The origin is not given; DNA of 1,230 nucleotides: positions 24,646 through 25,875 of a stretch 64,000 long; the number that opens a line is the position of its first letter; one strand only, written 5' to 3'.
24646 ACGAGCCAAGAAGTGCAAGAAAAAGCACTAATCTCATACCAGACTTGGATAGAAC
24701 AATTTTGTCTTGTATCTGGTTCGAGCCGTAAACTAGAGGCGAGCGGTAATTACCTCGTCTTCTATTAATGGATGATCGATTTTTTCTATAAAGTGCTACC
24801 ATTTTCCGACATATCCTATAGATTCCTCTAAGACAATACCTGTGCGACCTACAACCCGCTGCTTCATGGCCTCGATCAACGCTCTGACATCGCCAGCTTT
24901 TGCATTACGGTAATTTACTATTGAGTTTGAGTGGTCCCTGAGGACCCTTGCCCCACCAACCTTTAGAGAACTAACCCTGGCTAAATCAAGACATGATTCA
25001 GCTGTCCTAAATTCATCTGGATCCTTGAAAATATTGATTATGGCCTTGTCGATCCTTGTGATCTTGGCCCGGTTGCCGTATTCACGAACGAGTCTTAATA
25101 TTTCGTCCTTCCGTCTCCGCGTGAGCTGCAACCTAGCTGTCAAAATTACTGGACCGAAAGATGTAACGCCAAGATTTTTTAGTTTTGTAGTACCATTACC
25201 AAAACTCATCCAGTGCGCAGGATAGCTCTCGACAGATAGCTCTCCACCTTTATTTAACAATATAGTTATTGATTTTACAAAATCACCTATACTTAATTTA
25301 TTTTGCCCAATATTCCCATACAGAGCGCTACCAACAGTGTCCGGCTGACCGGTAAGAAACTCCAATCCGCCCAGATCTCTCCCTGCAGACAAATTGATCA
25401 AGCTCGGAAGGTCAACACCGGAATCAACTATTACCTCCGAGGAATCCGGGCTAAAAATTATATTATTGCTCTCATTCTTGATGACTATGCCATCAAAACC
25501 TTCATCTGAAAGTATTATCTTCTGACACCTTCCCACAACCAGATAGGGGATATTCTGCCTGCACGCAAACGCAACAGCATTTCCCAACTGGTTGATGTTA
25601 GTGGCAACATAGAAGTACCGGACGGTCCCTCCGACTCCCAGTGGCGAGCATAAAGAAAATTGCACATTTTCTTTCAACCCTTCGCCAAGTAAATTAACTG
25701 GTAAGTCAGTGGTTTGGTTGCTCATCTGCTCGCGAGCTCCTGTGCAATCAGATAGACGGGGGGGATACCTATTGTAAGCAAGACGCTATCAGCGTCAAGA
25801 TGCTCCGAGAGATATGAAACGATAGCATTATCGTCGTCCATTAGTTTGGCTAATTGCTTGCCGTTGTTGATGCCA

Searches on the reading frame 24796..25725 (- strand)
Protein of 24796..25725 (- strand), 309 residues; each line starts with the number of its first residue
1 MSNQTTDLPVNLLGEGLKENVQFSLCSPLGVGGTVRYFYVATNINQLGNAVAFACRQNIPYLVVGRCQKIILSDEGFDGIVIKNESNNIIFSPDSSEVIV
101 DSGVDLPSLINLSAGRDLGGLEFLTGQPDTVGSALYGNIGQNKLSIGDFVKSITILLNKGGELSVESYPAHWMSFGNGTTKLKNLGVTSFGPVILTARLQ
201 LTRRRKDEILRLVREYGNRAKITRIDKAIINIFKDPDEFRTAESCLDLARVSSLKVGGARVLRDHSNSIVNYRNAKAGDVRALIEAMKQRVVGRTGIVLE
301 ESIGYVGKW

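Call 61: find_encoding_contigs(protein=window:24796-25725:-, flank=10000, max_places=1)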
Protein window:24796-25725:- (309 aa): 3 contigs read that carry it; 1 place shown.
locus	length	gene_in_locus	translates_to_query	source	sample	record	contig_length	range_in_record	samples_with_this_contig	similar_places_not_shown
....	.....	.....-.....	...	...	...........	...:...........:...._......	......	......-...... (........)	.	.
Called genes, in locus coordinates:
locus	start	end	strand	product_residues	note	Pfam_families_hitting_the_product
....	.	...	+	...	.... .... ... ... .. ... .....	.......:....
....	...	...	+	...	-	-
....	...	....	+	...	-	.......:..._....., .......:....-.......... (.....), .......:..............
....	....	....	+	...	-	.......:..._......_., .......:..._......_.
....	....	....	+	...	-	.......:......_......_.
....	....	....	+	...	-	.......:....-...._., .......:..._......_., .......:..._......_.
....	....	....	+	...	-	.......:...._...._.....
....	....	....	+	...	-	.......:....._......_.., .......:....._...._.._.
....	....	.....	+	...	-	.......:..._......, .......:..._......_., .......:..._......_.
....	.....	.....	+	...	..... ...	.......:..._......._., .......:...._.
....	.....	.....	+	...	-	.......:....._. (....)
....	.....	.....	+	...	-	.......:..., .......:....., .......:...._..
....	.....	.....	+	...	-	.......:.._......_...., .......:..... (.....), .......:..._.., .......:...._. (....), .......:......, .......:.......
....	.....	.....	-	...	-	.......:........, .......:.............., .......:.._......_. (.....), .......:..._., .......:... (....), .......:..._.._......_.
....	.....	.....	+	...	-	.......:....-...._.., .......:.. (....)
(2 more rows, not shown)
